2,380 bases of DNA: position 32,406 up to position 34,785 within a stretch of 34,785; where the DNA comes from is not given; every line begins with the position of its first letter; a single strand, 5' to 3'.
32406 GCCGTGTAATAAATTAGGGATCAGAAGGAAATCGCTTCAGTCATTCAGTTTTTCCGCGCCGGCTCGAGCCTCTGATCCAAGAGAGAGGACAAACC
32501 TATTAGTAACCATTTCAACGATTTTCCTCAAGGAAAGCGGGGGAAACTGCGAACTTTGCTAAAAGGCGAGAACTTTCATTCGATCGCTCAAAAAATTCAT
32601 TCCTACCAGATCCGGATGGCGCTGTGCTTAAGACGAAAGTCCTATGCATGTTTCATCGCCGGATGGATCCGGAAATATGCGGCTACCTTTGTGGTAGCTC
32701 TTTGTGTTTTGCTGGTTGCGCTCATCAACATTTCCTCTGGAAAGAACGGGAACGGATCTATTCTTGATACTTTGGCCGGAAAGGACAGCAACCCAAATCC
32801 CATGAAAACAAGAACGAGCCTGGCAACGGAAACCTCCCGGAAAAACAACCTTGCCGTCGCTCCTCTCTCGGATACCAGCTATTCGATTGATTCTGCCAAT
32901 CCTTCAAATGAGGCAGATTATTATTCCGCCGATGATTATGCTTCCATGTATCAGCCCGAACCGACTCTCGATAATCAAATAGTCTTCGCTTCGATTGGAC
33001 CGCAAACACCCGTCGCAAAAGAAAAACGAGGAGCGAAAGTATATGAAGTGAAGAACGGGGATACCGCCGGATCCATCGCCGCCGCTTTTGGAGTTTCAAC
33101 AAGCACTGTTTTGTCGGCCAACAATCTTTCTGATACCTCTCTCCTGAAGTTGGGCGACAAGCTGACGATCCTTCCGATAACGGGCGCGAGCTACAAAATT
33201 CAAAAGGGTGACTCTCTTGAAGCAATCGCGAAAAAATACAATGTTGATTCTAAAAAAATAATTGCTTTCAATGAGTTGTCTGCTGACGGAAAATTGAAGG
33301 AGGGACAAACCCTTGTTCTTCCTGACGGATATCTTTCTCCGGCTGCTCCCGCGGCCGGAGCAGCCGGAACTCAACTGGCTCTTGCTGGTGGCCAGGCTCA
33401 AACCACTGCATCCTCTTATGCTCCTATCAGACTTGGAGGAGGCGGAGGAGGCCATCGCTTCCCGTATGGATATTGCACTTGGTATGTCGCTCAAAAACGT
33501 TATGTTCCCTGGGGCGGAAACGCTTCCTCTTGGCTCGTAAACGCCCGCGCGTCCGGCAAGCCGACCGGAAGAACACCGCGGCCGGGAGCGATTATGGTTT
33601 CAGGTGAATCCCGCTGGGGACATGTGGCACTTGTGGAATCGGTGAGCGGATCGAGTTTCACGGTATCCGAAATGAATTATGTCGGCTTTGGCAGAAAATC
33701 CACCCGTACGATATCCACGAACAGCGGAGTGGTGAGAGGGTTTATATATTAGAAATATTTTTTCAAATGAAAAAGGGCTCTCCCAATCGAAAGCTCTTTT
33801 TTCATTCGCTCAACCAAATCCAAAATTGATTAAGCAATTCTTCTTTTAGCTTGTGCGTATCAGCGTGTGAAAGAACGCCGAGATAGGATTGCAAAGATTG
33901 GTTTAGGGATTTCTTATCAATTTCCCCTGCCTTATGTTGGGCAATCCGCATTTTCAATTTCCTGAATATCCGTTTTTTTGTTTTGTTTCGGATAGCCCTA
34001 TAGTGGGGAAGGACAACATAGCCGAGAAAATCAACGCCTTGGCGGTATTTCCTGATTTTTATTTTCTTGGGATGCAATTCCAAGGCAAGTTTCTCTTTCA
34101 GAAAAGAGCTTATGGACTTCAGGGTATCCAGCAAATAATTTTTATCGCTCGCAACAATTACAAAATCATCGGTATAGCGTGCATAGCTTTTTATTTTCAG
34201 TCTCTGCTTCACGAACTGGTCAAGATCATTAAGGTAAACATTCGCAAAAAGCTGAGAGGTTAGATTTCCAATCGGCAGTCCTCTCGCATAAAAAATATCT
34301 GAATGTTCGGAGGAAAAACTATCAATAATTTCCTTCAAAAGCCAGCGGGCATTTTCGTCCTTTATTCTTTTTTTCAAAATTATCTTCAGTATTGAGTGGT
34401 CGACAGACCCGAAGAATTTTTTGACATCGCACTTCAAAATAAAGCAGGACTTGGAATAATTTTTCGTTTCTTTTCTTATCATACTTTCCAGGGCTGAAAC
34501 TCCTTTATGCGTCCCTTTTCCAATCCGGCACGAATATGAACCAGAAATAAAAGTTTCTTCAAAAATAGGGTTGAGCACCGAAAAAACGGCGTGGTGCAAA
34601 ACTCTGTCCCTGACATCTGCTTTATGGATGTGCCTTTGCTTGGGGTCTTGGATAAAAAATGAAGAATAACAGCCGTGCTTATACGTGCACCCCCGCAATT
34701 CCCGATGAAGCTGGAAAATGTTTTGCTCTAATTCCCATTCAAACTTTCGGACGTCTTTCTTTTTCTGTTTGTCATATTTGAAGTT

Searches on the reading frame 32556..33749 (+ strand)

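Call 66: search_protein_families(library=pfam, max_evalue=0.01, proteins=[window:32556-33749:+])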
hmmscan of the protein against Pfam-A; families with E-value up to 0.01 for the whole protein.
window:32556-33749:+ (398 aa): 8 families
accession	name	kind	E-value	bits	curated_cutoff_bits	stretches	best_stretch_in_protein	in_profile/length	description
PF01476.26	LysM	-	3.5e-27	94.5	20.9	2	213-256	1-43/43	LysM domain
PF05257.22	CHAP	-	8.7e-16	58.6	26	1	300-374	4-81/81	CHAP domain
PF23473.1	LysM3_LYK4_5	-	1.8e-14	54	29.3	2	163-195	5-37/48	LYK4/5 LysM3 domain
PF23446.1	LysM1_NFP_LYK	-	1.3e-07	32.8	36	1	170-209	17-56/60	NFP/LYK LysM1 domain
PF23577.1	LysM_RLK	-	4.5e-05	23.8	27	0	213-236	3-26/44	LysM domain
PF13518.12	HTH_28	-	0.0068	16.9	25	0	165-185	9-29/52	Helix-turn-helix domain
PF23472.1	LysM2_CERK1_LYK3_4_5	-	0.0078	16.6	27.4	0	163-205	8-53/56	LYK3/4/5 LysM2 domain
PF13384.12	HTH_23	-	0.0091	16.2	24.6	0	156-185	5-34/50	Homeodomain-like domain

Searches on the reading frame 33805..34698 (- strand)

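Call 66: search_protein_families(library=pfam, max_evalue=0.01, proteins=[window:33805-34698:-])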
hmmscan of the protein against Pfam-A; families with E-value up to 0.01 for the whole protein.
window:33805-34698:- (298 aa): 1 family
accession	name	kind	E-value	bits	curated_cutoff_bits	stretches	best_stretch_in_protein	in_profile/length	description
PF00078.32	RVT_1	-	1.3e-23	84.3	29.6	1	20-228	8-204/205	Reverse transcriptase (RNA-dependent DNA polymerase)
